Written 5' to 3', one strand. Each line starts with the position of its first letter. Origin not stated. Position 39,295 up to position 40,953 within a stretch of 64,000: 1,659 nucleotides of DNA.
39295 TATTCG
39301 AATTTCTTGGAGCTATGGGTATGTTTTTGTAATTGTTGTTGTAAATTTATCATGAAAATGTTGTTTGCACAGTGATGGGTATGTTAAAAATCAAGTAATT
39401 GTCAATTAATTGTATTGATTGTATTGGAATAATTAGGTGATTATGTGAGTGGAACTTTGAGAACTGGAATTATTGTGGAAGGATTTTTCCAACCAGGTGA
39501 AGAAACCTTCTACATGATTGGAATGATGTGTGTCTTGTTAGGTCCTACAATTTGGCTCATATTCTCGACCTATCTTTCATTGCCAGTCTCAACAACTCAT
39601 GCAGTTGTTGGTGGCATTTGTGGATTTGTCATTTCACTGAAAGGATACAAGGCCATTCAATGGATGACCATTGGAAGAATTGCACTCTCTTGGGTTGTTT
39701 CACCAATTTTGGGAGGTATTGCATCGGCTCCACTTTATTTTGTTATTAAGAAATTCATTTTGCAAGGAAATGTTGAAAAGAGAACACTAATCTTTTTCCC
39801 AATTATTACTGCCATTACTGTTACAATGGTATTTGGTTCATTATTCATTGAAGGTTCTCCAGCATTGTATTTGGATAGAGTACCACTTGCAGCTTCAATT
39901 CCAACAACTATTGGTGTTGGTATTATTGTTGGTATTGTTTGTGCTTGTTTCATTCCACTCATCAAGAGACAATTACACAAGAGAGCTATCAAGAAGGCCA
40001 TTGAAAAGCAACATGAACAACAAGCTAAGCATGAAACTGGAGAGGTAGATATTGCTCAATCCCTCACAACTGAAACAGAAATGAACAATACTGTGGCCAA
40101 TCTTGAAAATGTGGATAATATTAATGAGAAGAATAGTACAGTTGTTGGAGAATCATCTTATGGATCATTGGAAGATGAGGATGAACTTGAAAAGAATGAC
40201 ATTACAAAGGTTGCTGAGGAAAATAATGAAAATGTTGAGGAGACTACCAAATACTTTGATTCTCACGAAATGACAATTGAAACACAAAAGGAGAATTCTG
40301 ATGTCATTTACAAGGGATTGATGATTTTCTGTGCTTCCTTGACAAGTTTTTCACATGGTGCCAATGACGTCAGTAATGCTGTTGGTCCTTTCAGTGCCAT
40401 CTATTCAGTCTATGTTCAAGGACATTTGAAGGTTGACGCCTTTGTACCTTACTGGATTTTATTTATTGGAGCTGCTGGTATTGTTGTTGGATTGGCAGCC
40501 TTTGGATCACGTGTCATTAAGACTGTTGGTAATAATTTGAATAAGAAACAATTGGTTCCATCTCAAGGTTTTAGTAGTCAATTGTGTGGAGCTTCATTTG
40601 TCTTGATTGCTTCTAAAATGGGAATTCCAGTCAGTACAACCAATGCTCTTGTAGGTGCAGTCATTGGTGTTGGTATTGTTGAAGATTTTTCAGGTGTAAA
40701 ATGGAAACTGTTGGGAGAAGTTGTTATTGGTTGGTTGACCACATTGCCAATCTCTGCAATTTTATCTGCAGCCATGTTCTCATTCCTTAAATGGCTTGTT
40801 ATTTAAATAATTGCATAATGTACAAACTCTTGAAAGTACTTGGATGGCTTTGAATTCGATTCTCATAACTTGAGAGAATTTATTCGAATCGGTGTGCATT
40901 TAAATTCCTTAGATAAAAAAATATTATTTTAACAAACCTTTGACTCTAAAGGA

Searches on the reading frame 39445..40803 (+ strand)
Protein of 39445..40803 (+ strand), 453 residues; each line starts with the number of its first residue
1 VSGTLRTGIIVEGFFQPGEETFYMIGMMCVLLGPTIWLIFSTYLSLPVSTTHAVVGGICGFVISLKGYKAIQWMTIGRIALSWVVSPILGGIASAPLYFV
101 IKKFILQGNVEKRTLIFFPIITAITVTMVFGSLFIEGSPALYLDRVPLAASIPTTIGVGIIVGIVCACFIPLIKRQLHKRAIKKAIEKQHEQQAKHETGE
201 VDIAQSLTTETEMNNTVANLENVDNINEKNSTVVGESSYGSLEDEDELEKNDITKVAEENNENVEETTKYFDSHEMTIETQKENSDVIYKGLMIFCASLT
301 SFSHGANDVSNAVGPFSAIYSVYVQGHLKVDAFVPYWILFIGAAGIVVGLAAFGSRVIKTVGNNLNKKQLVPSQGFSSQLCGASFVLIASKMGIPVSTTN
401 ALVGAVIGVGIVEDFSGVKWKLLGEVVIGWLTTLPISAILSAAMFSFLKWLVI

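Call 7: search_protein_families(library=pfam, proteins=[window:39445-40803:+], max_evalue=0.001)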
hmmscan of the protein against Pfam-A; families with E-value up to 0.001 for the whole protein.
window:39445-40803:+ (453 aa): 1 family
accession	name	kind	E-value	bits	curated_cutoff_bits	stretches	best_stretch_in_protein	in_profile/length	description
PF01384.25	PHO4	-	2.2e-90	303.6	33.7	1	2-441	44-350/350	Phosphate transporter family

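Call 71: find_homologous_proteins(query=window:39445-40803:+, max_evalue=1e-60)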
Query window:39445-40803:+ (453 aa): 27 proteins with E <= 1e-60 among 8000 candidates.
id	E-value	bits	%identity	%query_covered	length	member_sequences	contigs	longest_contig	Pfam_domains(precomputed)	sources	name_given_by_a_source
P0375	3.0e-294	994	100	100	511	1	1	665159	PF01384.26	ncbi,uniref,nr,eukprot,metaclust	ncbi:phosphate transporter [Naegleria gruberi]|uniref:Phosphate transporter n=1 Tax=Naegleria gruber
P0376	2.8e-209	714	71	100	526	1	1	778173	PF01384.26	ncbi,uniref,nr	ncbi:hypothetical protein C9374_013278 [Naegleria lovaniensis]|uniref:Phosphate transporter n=1 Tax=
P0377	2.9e-163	562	57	100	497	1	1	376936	PF01384.26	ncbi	ncbi:hypothetical protein ABK040_002963 [Willaertia magna]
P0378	3.0e-146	506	63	84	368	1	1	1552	PF01384.26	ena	-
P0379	4.8e-106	374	43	100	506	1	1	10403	PF01384.26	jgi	jgi:sodium-dependent phosphate transporter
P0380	3.0e-99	351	42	100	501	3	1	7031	PF01384.26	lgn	-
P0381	6.5e-72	261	34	99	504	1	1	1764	PF01384.26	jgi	-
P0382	2.7e-71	259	34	98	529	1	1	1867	PF01384.26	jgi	-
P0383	1.0e-68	251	31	95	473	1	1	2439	PF01384.26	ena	-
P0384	1.1e-66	244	35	98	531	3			PF01384.26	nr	nr:sodium-dependent phosphate transporter 1 isoform X3 [Crassostrea gigas] XP_034315069.1 sodium-dep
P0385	2.5e-66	243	31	100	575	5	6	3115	PF01384.26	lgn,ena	-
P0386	4.1e-66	242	32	99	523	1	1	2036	PF01384.26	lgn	-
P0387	2.0e-65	240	33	94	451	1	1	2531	PF01384.26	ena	-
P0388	3.1e-65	239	34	94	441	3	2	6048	PF01384.26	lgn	-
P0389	5.4e-65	238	33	94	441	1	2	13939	PF01384.26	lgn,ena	-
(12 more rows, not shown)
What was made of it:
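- PHO4 neighbour on the same scaffold; beyond heteroloboseans its homologs are animals and fungi (call 71).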
